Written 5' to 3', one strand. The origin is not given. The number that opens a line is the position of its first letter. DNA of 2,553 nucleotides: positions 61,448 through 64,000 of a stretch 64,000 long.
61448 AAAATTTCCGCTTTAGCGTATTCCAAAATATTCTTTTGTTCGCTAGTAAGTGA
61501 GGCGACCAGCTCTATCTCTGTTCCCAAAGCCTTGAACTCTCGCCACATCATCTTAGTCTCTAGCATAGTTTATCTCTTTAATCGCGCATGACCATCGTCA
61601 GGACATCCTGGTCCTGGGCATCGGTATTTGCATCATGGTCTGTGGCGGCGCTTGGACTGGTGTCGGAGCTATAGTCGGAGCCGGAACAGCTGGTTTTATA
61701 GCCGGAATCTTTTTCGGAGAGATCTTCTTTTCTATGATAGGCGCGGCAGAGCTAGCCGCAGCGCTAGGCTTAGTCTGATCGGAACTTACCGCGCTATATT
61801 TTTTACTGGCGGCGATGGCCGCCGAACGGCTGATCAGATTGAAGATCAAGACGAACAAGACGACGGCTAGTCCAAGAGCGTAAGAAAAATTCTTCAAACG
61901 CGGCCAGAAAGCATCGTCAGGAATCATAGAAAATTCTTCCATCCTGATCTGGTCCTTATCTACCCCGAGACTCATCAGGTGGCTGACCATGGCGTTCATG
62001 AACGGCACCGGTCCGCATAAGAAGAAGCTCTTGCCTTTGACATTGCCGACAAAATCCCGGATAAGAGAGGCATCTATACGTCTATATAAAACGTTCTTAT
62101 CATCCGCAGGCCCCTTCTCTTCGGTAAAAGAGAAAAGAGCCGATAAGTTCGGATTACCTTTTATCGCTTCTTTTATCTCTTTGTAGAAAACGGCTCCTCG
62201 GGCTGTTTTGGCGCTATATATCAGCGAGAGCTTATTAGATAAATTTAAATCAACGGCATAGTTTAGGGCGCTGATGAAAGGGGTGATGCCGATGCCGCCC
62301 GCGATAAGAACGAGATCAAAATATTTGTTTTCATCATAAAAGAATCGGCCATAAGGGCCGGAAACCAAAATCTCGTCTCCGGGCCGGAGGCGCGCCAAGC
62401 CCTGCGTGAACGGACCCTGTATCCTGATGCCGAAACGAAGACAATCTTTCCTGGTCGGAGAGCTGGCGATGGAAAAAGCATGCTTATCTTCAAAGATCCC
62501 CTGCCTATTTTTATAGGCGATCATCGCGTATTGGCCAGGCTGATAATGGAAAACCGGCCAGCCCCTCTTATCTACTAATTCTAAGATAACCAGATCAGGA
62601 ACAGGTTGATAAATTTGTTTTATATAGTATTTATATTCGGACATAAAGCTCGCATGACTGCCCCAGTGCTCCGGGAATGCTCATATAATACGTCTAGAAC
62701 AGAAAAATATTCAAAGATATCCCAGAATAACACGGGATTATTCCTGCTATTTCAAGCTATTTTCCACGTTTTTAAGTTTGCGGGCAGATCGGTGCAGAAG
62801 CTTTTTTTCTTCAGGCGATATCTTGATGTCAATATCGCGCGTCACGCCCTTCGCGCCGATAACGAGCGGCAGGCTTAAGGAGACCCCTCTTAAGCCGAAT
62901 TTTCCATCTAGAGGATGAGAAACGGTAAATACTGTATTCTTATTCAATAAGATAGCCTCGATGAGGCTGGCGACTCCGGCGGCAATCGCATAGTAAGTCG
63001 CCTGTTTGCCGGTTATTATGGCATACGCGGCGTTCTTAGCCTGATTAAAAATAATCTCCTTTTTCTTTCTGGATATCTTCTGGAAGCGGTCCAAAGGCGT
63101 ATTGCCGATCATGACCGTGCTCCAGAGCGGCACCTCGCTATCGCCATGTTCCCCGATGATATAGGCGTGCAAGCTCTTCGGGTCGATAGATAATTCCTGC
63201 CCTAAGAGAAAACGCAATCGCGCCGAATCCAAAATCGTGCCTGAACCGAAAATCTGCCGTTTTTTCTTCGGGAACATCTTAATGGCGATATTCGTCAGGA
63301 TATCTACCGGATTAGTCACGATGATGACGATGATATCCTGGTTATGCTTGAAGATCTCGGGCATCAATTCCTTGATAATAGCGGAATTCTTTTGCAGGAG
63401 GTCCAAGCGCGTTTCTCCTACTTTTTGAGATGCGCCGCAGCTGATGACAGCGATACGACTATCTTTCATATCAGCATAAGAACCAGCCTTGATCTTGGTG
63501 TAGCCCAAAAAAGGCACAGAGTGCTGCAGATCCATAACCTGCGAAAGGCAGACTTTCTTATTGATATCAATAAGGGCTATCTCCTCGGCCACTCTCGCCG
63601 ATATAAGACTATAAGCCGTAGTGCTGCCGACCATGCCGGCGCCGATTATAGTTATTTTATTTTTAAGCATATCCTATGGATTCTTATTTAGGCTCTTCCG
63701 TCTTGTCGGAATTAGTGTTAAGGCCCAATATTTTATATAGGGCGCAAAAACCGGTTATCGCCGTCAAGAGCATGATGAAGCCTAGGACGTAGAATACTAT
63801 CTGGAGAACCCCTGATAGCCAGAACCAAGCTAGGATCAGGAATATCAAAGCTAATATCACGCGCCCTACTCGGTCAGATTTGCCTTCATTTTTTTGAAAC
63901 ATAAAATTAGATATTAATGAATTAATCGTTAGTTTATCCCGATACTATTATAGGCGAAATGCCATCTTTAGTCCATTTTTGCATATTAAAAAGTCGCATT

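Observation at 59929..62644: Split, order-permuted NOX/ferric-reductase-like transmembrane electron conduit with an embedded ApbE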

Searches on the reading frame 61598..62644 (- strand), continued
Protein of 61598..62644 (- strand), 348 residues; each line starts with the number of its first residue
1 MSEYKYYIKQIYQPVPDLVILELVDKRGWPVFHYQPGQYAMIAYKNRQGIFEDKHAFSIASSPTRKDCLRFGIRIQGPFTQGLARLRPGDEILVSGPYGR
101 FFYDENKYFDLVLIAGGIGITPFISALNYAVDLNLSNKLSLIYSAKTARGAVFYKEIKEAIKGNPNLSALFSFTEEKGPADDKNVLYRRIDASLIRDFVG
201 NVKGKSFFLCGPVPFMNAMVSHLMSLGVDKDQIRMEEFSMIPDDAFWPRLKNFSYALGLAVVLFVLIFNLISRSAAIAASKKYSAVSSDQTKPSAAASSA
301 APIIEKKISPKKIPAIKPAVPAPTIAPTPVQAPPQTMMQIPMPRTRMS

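Call 82: find_encoding_contigs(protein=P0084, flank=5000, max_places=1)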
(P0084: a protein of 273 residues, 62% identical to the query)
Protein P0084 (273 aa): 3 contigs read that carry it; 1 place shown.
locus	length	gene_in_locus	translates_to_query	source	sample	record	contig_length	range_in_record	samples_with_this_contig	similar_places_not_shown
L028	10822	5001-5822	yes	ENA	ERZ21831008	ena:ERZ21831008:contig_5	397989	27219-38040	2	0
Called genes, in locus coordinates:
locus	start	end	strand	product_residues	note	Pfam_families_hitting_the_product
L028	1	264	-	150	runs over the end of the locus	PF02900:LigB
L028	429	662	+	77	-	PF04014:MazE_antitoxin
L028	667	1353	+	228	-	PF00364:Biotin_lipoyl (faint), PF25990:Beta-barrel_YknX (weak)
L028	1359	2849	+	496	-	PF00083:Sugar_tr (faint), PF13347:MFS_2 (faint), PF07690:MFS_1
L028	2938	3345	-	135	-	PF00551:Formyl_trans_N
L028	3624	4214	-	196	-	PF13023:HD_3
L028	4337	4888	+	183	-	-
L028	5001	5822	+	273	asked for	PF00970:FAD_binding_6 (weak), PF08022:FAD_binding_8 (weak), PF08030:NAD_binding_6, PF00175:NAD_binding_1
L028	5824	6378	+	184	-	PF01794:Ferric_reduct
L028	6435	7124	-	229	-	PF13489:Methyltransf_23, PF03848:TehB (weak), PF13847:Methyltransf_31, PF08241:Methyltransf_11, PF08242:Methyltransf_12 (weak), PF13649:Methyltransf_25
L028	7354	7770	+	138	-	PF01814:Hemerythrin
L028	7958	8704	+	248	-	-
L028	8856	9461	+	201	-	PF00390:malic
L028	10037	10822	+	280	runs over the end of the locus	-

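Call 83: find_encoding_contigs(protein=P0103, flank=5000, max_places=2)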
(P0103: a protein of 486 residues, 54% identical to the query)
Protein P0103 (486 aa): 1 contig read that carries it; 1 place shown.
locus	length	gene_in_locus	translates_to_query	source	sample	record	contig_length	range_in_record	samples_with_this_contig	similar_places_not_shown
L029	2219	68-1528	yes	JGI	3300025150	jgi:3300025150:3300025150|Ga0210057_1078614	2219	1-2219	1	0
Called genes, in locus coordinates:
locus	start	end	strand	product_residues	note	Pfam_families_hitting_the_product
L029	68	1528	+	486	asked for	PF00175:NAD_binding_1, PF01794:Ferric_reduct (weak)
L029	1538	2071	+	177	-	PF00293:NUDIX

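Call 89: find_encoding_contigs(protein=P0078, flank=5000, max_places=1)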
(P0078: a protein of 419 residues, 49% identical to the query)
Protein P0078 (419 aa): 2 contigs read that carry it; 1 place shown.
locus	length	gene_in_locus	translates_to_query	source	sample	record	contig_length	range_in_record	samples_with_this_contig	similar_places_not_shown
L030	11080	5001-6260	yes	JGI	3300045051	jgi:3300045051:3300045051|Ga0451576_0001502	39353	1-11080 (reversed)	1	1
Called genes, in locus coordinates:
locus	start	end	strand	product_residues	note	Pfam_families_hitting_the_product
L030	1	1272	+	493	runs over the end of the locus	PF07690:MFS_1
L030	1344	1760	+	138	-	PF02600:DsbB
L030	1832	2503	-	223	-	PF00551:Formyl_trans_N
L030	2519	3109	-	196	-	PF13023:HD_3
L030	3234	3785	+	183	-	-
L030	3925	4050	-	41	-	-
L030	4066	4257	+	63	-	-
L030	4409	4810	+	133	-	PF11969:DcpS_C, PF01230:HIT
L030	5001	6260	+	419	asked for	PF00970:FAD_binding_6 (weak), PF08022:FAD_binding_8 (faint), PF00175:NAD_binding_1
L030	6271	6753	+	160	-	-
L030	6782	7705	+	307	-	PF02424:ApbE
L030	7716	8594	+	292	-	PF18884:TSP3_bac (weak), PF01794:Ferric_reduct (weak)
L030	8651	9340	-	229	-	PF13489:Methyltransf_23, PF01209:Ubie_methyltran (weak), PF07021:MetW (weak), PF03848:TehB (weak), PF13847:Methyltransf_31, PF08241:Methyltransf_11, PF08242:Methyltransf_12 (weak), PF13649:Methyltransf_25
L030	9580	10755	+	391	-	PF07690:MFS_1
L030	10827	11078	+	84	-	?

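Call 91: search_protein_families(library=pfam, proteins=[L030:6271-6753:+, L027:3984-4463:+, L025:7809-8222:+, L022:8860-9711:+, L024:9467-9967:+], max_evalue=1)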
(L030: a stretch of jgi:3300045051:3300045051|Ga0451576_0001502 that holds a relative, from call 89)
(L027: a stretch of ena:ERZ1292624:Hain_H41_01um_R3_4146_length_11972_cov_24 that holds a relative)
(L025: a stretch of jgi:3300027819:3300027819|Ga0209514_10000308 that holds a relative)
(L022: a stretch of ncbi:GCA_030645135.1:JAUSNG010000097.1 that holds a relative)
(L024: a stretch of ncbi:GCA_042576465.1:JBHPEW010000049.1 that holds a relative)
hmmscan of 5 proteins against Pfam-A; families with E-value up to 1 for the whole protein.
L030:6271-6753:+ (160 aa): 0 families

L027:3984-4463:+ (159 aa): 1 family
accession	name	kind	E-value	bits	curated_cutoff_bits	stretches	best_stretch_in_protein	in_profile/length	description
PF05125.18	Phage_cap_P2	-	0.12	11.9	27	1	59-119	218-275/327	Phage major capsid protein, P2 family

L025:7809-8222:+ (137 aa): 0 families

L022:8860-9711:+ (283 aa): 6 families
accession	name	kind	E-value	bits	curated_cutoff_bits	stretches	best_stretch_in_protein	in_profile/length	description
PF20251.4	Big_14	-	5.5e-05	23.5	27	1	45-145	4-94/104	Bacterial Ig-like domain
PF18337.7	Tudor_RapA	-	0.00075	20.1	26.4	1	220-258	3-40/62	RapA N-terminal Tudor like domain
PF11912.13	CfaA_B_C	-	0.0064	16.9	28.6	1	52-122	112-185/206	Counting factor-associated protein A/B/C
PF13180.12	PDZ_2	-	0.016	16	27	1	207-266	20-74/80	PDZ domain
PF14685.13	PDZ_Tricorn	-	0.046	14.1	25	1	207-265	29-82/88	Tricorn protease PDZ domain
PF22076.2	Cep192_D6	-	0.14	12.8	35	0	58-88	21-51/101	Cep192 domain 6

L024:9467-9967:+ (166 aa): 3 families
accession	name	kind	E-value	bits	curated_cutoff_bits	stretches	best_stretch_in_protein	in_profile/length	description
PF20251.4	Big_14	-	0.0052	17.2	27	1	54-162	5-103/104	Bacterial Ig-like domain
PF15627.12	CEP76-C2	-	0.1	12.6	27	1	123-159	105-139/157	CEP76 C2 domain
PF21499.3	DYN1_lid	-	0.12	13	27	1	18-57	18-56/136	DYN1, AAA+ ATPase lid domain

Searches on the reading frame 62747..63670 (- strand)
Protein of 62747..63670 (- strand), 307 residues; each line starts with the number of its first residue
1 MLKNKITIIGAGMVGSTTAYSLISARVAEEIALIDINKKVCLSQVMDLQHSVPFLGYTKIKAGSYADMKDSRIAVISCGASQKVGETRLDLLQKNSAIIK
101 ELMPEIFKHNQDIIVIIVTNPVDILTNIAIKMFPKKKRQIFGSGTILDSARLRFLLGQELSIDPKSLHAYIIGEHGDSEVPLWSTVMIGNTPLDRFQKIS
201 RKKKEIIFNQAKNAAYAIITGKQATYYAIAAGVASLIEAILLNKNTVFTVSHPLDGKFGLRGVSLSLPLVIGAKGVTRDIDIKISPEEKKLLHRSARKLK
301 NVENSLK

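Call 3: search_protein_families(library=pfam, proteins=[window:62747-63670:-], max_evalue=1)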
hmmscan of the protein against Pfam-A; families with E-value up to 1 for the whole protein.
window:62747-63670:- (307 aa): 11 families
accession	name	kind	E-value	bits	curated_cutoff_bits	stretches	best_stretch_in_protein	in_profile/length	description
PF00056.29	Ldh_1_N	-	1.2e-38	132.8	27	1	5-142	2-141/141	lactate/malate dehydrogenase, NAD binding domain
PF02866.23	Ldh_1_C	-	9.7e-33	114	22.6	1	145-302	1-166/174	lactate/malate dehydrogenase, alpha/beta C-terminal domain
PF03721.20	UDPG_MGDP_dh_N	-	0.0011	19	27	1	5-40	2-35/187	UDP-glucose/GDP-mannose dehydrogenase family, NAD binding domain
PF01266.30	DAO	-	0.0018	18.3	27.9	1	5-35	1-29/353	FAD dependent oxidoreductase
PF03435.24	Sacchrp_dh_NADP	-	0.058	14.2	25.1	1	6-45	1-40/129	Saccharopine dehydrogenase NADP binding domain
PF13450.12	NAD_binding_8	-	0.06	14.1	21.9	1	8-38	1-29/68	NAD(P)-binding Rossmann-like domain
PF02254.24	TrkA_N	-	0.08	13.7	23.8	1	6-41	1-34/116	TrkA-N domain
PF02737.24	3HCDH_N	-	0.081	13.3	22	1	5-44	1-38/180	3-hydroxyacyl-CoA dehydrogenase, NAD binding domain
PF07992.20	Pyr_redox_2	-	0.088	12.6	26.1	1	4-47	143-182/291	Pyridine nucleotide-disulphide oxidoreductase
PF01488.26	Shikimate_DH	-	0.1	13.1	24.3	1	3-28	12-37/138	Shikimate / quinate 5-dehydrogenase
PF00899.27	ThiF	-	0.14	11.7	28.1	1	3-36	20-52/238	ThiF family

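Call 4: search_protein_families(library=ncbifam, proteins=[window:62747-63670:-], max_evalue=1)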
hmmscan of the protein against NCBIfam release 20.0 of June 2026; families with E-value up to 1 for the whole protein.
window:62747-63670:- (307 aa): 27 families (the best 25 are shown)
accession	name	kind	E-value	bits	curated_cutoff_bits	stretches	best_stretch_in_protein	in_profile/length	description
TIGR01771.1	L-LDH-NAD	equivalog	1.5e-103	346.3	303.55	1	8-301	1-299/299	L-lactate dehydrogenase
NF000824.0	PRK00066.1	subfamily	4.9e-97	325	339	1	3-304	6-312/316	L-lactate dehydrogenase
NF004863.0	PRK06223.1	subfamily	2.9e-78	263.2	283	1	3-306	3-307/313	malate dehydrogenase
TIGR01763.1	MalateDH_bact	equivalog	5.2e-60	203.2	351.85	1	4-303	2-302/305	malate dehydrogenase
NF041314.1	Malate_DH_Halo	equivalog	2.7e-58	197.6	550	1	5-301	3-298/304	malate dehydrogenase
TIGR01772.1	MDH_euk_gproteo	equivalog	5.5e-20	71.9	273.05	1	5-301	1-302/313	malate dehydrogenase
TIGR01759.1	MalateDH-SF1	subfamily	6.3e-15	55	345.65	1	30-300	36-321/327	malate dehydrogenase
NF003916.0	PRK05442.1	equivalog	2.8e-14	52.8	271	1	31-303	39-320/328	malate dehydrogenase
TIGR01756.1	LDH_protist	equivalog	5e-11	42.3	486.25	1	66-289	56-291/313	lactate dehydrogenase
TIGR01758.1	MDH_euk_cyt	equivalog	7.3e-09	35.5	470.4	1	33-188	35-195/324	malate dehydrogenase, NAD-dependent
TIGR01757.1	Malate-DH_plant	equivalog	3e-05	22.8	598.3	1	45-220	94-272/387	malate dehydrogenase, NADP-dependent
TIGR03026.1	NDP-sugDHase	subfamily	0.0046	15.8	189.8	1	5-131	2-133/413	nucleotide sugar dehydrogenase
NF007032.0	PRK09496.1-4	equivalog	0.0081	15.1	309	1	5-40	2-35/457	Trk system potassium transporter TrkA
NF007039.0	PRK09496.3-2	equivalog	0.015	14.2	293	1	5-41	2-36/446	Trk system potassium transporter TrkA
NF004783.0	PRK06129.1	equivalog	0.017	14.5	347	1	4-76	3-73/315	3-hydroxyacyl-CoA dehydrogenase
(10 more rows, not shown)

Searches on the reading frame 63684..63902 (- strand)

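Call 3: search_protein_families(library=pfam, proteins=[window:63684-63902:-], max_evalue=1)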
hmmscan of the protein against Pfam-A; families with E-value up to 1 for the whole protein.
window:63684-63902:- (72 aa): 3 families
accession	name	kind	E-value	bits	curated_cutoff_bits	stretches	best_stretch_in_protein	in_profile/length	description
PF11127.14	YgaP-like_TM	-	1.3e-18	67.3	25.3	1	3-65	2-64/66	Inner membrane protein YgaP-like, transmembrane domain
PF20990.2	DUF2207_C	-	0.15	12.2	33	1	11-63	137-193/247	Predicted membrane protein (DUF2207) C-terminal domain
PF20226.3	DUF6585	-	0.25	11.1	27.7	1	14-57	31-74/249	Family of unknown function (DUF6585)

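Call 4: search_protein_families(library=ncbifam, proteins=[window:63684-63902:-], max_evalue=1)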
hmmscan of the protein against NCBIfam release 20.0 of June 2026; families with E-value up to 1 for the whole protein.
window:63684-63902:- (72 aa): 3 families
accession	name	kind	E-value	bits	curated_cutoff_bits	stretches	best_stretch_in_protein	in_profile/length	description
NF043065.1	MMSYN1_0478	equivalog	0.062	13.2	170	1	15-51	95-132/190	MFS transporter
TIGR04104.1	cxxc_20_cxxc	subfamily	0.088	13.2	45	1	12-53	44-88/93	TIGR04104 family putative zinc finger protein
TIGR01494.1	ATPase_P-type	subfamily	0.12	10.8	62.3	1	3-49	129-175/478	HAD-IC family P-type ATPase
